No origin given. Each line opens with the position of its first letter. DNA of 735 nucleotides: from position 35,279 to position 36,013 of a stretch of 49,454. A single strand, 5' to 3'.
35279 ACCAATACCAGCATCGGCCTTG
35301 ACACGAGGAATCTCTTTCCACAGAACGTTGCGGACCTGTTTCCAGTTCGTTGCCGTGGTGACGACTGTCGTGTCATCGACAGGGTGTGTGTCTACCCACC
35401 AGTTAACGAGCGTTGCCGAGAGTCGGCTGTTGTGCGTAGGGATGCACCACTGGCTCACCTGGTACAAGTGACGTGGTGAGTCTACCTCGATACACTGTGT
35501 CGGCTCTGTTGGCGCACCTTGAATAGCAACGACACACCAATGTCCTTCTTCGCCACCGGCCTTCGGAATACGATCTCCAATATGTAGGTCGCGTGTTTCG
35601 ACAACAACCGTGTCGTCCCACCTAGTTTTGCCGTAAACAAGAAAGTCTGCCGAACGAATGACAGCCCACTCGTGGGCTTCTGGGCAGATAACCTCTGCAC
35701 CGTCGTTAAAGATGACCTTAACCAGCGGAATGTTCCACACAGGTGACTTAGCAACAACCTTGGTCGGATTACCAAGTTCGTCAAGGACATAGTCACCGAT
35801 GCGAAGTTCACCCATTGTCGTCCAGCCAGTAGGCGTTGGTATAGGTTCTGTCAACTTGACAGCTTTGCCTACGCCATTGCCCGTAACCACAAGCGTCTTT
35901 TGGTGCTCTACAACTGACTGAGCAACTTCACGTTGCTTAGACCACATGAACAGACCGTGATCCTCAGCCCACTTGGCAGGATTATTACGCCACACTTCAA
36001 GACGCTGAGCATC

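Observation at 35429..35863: Class-3-type mini-intein interrupting the Walker A P-loop of the large terminase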

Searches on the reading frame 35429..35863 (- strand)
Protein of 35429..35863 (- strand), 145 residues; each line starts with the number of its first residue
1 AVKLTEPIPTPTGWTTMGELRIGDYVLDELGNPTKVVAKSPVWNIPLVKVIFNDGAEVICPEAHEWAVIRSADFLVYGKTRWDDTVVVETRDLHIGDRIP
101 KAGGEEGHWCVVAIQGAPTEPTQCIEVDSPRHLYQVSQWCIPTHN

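Call 3: search_protein_families(library=pfam, proteins=[window:35429-35863:-], max_evalue=1)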
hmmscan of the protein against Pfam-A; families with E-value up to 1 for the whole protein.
window:35429-35863:- (145 aa): 0 families

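Call 4: search_protein_families(library=ncbifam, proteins=[window:35429-35863:-], max_evalue=1)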
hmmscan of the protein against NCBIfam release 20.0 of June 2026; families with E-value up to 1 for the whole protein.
window:35429-35863:- (145 aa): 1 family
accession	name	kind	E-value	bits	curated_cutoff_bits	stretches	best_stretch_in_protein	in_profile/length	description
TIGR03689.1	pup_AAA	equivalog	0.013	14.3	504.75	1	19-104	82-168/512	proteasome ATPase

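Call 5: search_protein_families(library=phrogs, proteins=[window:35429-35863:-], max_evalue=0.01)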
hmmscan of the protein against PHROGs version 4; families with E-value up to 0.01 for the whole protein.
window:35429-35863:- (145 aa): 6 families
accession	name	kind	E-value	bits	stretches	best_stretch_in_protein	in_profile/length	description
phrog_15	-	head and packaging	7.1e-14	52.1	1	2-129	80-203/1330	terminase large subunit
phrog_36964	-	head and packaging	2.1e-09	37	1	5-78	96-169/890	terminase large subunit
phrog_19299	-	head and packaging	1.8e-07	31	1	5-69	36-100/702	terminase large subunit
phrog_510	-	DNA, RNA and nucleotide metabolism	0.0006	19.6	1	13-87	420-493/667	DNA primase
phrog_38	-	head and packaging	0.0031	17.2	1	6-54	159-207/760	terminase large subunit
phrog_50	-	DNA, RNA and nucleotide metabolism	0.007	16.5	1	7-74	94-161/570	DnaC-like helicase loader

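Call 7: search_solved_structures(query=window:35429-35863:-, max_evalue=10, show_alignments=3)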
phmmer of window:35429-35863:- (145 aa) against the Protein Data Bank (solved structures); distinct sequences matched with E-value up to 10: 8.
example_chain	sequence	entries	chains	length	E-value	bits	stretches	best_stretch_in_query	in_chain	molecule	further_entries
6bs8_A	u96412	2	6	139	1.7e-21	79.9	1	2-145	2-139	Replicative DNA helicase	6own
6rix_A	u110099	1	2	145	2.2e-21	79.5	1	2-145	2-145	Replicative DNA helicase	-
6riy_A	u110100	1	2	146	1.1e-20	77.2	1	2-144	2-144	Replicative DNA helicase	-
6riz_A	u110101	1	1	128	7.7e-05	25.7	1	3-68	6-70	gp41-1 intein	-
6qaz_A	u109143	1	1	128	0.0021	21.1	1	3-66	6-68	cyanophage-like gp41-1 intein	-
8xx4_G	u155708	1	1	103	0.57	13.2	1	80-143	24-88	C122R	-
8q3b_I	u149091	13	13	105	0.6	13.1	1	80-143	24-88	Uncharacterized protein C122R | C122R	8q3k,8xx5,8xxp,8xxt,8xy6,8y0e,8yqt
2akl_A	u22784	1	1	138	1.1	12.3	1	51-81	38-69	phnA-like protein pa0128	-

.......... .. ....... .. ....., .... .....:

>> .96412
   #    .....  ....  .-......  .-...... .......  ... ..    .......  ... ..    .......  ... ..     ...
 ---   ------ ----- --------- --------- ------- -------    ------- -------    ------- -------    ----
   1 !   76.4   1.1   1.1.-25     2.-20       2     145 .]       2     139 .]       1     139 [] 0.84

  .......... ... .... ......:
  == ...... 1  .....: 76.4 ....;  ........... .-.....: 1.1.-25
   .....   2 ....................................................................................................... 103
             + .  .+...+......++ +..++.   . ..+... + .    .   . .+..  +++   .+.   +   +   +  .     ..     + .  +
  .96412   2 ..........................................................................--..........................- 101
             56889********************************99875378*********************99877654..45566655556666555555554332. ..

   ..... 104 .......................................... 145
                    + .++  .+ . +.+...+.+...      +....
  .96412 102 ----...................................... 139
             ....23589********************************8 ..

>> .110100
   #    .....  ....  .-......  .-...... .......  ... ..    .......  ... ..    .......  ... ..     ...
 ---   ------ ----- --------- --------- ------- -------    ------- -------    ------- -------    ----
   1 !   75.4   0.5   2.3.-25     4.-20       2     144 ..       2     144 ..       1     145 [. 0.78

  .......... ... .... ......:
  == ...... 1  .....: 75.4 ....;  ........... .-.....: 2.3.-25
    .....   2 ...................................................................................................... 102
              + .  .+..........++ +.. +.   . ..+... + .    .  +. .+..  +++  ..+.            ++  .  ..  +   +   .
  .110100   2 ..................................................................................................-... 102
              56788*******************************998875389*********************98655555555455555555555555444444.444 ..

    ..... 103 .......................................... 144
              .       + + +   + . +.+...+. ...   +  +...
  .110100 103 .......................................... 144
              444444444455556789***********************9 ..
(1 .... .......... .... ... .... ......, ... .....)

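Call 43: predict_structure(alignment_id=A2)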
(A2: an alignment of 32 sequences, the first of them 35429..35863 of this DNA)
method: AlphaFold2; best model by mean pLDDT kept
length: 145 residues; sequences in the alignment: 32
mean_pLDDT: 96.5   pTM: 0.88
mean pLDDT of the five models: 96.5, 96.4, 96.1, 96.0, 95.3
residues with pLDDT >= 90: 142; 70-90: 3; 50-70: 0; < 50: 0
segments of 3 or more residues with pLDDT < 50: none
pLDDT, mean of each block of 10 residues (from residue 1): 97 98 98 98 97 97 97 93 95 98 94 97 97 97 93
secondary structure, 60 per line:
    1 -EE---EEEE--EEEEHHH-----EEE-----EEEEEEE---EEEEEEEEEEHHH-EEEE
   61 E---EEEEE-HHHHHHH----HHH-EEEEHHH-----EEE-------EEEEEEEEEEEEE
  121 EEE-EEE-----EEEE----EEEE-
elements in order: E7-10 E13-16 E25-27 E33-39 E43-52 E57-61 E65-69 H71-77 E86-89 E98-100 E108-123 E125-127 E133-136 E141-144

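Call 47: fold_search(model_id=the predicted structure, library=pdb)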
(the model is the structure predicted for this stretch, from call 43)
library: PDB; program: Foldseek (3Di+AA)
matches with E <= 10: 268; with E <= 0.001: 48
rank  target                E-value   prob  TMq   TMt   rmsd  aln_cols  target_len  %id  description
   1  6bs8_C                1.6e-13  1.00  0.79  0.92   2.4       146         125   33  The class 3 DnaB intein from Mycobacterium smegmatis (released 2018-11-21)
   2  6bs8_B                3.6e-13  1.00  0.80  0.89   2.7       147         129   33  The class 3 DnaB intein from Mycobacterium smegmatis (released 2018-11-21)
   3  6rix_B                1.4e-12  1.00  0.79  0.87   2.7       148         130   33  Crystal structure of MchDnaB-1 intein (released 2020-05-13)
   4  6bs8_A                1.6e-12  1.00  0.81  0.92   2.2       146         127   33  The class 3 DnaB intein from Mycobacterium smegmatis (released 2018-11-21)
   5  6rix_A                1.8e-12  1.00  0.79  0.87   2.6       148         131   35  Crystal structure of MchDnaB-1 intein (released 2020-05-13)
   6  6riy_A                2.0e-12  1.00  0.78  0.87   2.5       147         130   33  Crystal structure of MchDnaB-1 intein (N145AA) (released 2020-05-13)
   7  6riy_B                2.4e-12  1.00  0.77  0.85   2.9       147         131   33  Crystal structure of MchDnaB-1 intein (N145AA) (released 2020-05-13)
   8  6riz                  1.7e-09  1.00  0.78  0.88   2.2       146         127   23  Crystal structure of gp41-1 intein (C1A, F65W, D107C) (released 2020-04-29)
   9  6qaz                  5.7e-09  1.00  0.78  0.88   2.1       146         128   22  Crystal structure of gp41-1 intein (released 2019-11-13)
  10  6mwy_A                1.0e-06  1.00  0.77  0.80   2.4       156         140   13  The Prp8 intein of Cryptococcus gattii (released 2019-11-06)
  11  2lwy_MODEL_1_A        1.0e-06  1.00  0.74  0.78   2.7       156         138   17  Solution Structure of Bacterial Intein-Like domain from Clostridium thermocellum (released 2013-05-08)
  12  4oz6_A                2.6e-06  1.00  0.76  0.65   3.9       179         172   16  Structure of the Branched Intermediate in Protein Splicing (released 2014-05-14)
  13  1at0                  2.9e-06  1.00  0.77  0.77   2.9       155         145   15  17-kDA fragment of hedgehog C-terminal autoprocessing domain (released 1997-11-12)
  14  1am2                  3.4e-06  1.00  0.74  0.61   4.0       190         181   15  GYRA INTEIN FROM MYCOBACTERIUM XENOPI (released 1998-06-24)
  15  6mx6_A                4.7e-06  1.00  0.78  0.79   2.7       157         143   13  The Prp8 intein of Cryptococcus neoformans (released 2019-10-23)
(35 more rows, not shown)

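Call 49: find_related_loci(query=A3, collection=genome_contigs, flank=3000)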
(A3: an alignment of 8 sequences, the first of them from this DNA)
Query A3 (145 aa) in genome_contigs; peptide patterns used: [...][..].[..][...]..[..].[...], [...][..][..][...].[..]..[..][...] (x = any residue, [..] = any of these).
600 stretches matched a pattern (row limit reached: there are more); 568 encode a relative of the query (tblastn E <= 1e-3); the best 80 are kept; 80 distinct loci.
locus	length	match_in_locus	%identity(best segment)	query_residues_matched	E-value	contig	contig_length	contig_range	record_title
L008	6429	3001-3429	39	1-145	6e-30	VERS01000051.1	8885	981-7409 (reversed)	MAG: Mycobacterium sp. isolate ZLKRG49 NODE_8828_length_8885_cov_3.319479, whole genome shotgun sequence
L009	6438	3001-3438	39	1-145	5e-28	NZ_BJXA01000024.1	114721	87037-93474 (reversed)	Nocardia ninae NBRC 108245 sequence024, whole genome shotgun sequence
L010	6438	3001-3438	37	1-145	2e-26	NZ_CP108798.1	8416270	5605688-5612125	Nocardia sp. NBC_00881 chromosome, complete genome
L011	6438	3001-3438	38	1-145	3e-26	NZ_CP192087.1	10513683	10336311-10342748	Nocardia sp. CA-128927 chromosome, complete genome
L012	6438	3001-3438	35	1-145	7e-26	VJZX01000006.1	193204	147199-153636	Isoptericola halalbus strain CFH 91151 Scaffold6, whole genome shotgun sequence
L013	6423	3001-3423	37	1-145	7e-26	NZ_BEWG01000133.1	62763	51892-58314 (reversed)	Mycobacterium sp. shizuoka-1 scaffold_sequence133, whole genome shotgun sequence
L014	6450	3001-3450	36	1-145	7e-26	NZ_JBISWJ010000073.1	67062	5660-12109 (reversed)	Kocuria sp. M4R5S9 411, whole genome shotgun sequence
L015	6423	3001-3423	36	1-145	2e-25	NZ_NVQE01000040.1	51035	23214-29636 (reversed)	Mycobacterium neglectum strain CECT 8778 NODE_40, whole genome shotgun sequence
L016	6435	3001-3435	36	1-145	3e-25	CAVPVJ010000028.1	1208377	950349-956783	MAG: uncultured Actinomycetota bacterium isolate MFD00082.bin.1.92 genome assembly, contig: contig_3202, whole genome sh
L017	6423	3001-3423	36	1-145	4e-25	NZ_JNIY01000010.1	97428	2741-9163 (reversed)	Paraoerskovia marina DSM 21750 Q343DRAFT_scaffold00007.7_C, whole genome shotgun sequence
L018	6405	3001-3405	36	1-145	4e-25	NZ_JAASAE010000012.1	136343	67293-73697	Rhodococcus sp. HNM0569 scaffold12, whole genome shotgun sequence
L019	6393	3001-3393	34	1-145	4e-25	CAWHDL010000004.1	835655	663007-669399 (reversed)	MAG: uncultured Actinomycetota bacterium isolate MFD09286.bin.1.132 genome assembly, contig: contig_18033, whole genome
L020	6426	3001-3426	36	1-145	3e-25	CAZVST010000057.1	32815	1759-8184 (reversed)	MAG TPA_asm: uncultured Mycobacterium sp. isolate SRP242652_co2_113 genome assembly, contig: NODE_1559_length_32815_cov_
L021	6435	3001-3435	36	1-145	6e-25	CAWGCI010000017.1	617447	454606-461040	MAG: uncultured Actinomycetota bacterium isolate MFD06435.bin.2.126 genome assembly, contig: contig_67996, whole genome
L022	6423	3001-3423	35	1-145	7e-25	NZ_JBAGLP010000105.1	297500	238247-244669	Isoptericola haloaureus strain MP1014 k141_110, whole genome shotgun sequence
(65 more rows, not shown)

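Call 51: search_dna_similar(query=window:35429-35863:-, collection=phages, mode=protein, max_rows=45, max_evalue=0.001)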
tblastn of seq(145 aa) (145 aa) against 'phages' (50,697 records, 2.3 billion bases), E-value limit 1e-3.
Records with a match: 486; places in all: 527; records where one place covers at least 80% of the query: 98.
Best place of each record, by identity: <60% 486.
By first word of the organism name: Mycobacterium 295; Stx2a-converting 49; Vibrio 18; Klebsiella 17; Pseudomonas 13; Gordonia 13; Bacteroides 9; Escherichia 7; Lactococcus 7; Aeromonas 6; and 28 more.
By host as written in the record: Mycobacterium smegmatis mc2 155 227; - 65; Mycobacterium smegmatis mc#155 33; Gordonia terrae 3612 11; Mycobacterium smegmatis mc2155 10; Mycobacterium sp. 9; Klebsiella pneumoniae 8; Vibrio cholerae 7; and 73 more.
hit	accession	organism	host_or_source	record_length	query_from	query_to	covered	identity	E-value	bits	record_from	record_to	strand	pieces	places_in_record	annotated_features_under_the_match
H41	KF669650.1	Clavibacter phage CN1A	Clavibacter michiganensis CN18-4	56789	2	145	89%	47.4%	4e-20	139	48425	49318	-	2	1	terminase large subunit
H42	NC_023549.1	Clavibacter phage CN1A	Clavibacter michiganensis CN18-4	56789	2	145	89%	47.4%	4e-20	139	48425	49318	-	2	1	exonuclease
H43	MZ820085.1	Mycobacterium phage ScoobyDoobyDoo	Mycobacterium smegmatis mc2 155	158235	1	139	96%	34.3%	2e-9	60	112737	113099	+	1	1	195: HNH endonuclease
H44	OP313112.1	Vibrio phage 12VC501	Vibrio cholerae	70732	1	128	88%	34.3%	3e-9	59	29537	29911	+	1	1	terminase large subunit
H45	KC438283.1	Vibrio phage VCO139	Vibrio cholerae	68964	1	123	85%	33.3%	4e-10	62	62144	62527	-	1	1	terminase large subunit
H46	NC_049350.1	Vibrio phage VCO139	Vibrio cholerae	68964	1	123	85%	33.3%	4e-10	62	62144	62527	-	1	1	terminase large subunit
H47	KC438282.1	Vibrio phage JA-1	Vibrio cholerae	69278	1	123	85%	33.3%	4e-10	62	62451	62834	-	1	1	terL: terminase large subunit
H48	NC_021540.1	Vibrio phage JA-1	Vibrio cholerae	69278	1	123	85%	33.3%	4e-10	62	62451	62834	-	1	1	terL: terminase large subunit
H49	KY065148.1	Vibrio phage JSF3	Vibrio cholerae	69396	1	123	85%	33.3%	4e-10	62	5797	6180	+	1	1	hypothetical protein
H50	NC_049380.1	Vibrio phage JSF3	Vibrio cholerae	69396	1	123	85%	33.3%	4e-10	62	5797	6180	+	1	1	terminase large subunit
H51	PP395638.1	Microcystis phage Mwe-JY05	Microcystis wesenbergii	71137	1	111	77%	36.4%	9e-14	72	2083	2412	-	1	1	hypothetical protein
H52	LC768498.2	Klebsiella phage phiKp_30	Klebsiella pneumoniae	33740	1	107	74%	37.5%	4e-7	54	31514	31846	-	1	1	hypothetical protein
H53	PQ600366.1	Escherichia phage phiXuzhou21-Stx2a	Escherichia sp.; serotype: O157:H7; ...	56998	1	107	74%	37.5%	4e-7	53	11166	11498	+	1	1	DNA primase/helicase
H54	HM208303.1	Escherichia phage vB_EcoP_24B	Escherichia coli O157:H7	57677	1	107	74%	37.5%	4e-7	53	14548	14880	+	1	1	P: P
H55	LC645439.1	Stx2a-converting phage Stx2_16002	-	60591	1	107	74%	37.5%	4e-7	53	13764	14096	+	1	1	none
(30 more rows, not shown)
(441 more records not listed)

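Call 52: get_annotated_region(hit=H41, flank=1500)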
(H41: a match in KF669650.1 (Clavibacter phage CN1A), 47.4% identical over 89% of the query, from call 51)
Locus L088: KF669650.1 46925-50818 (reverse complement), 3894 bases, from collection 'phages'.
description: Clavibacter phage CN1A, complete genome.
organism: Clavibacter phage CN1A (NCBI taxid 1406793)
taxonomy: Viruses; Duplodnaviria; Heunggongvirae; Uroviricota; Caudoviricetes; Cinunavirus; Cinunavirus CN1A
host: Clavibacter michiganensis CN18-4; source: -; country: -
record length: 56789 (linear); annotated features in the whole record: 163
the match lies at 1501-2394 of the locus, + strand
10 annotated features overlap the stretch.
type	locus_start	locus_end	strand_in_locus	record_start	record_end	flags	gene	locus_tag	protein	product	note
CDS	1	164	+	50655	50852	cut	-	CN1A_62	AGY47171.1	hypothetical protein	-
regulatory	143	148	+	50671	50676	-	-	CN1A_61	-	ribosome_binding_site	-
CDS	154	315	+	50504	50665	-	-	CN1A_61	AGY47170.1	hypothetical protein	-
regulatory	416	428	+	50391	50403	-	-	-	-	terminator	-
tRNA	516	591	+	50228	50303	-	-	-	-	tRNA-Trp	codon_recognized=UGG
regulatory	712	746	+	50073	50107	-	-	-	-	terminator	-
regulatory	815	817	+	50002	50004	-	-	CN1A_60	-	ribosome_binding_site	-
CDS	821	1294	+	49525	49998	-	-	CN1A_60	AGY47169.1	hypothetical protein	has a coiled coil domain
regulatory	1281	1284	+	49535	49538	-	-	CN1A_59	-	ribosome_binding_site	-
CDS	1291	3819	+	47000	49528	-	-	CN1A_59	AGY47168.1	terminase large subunit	contains intein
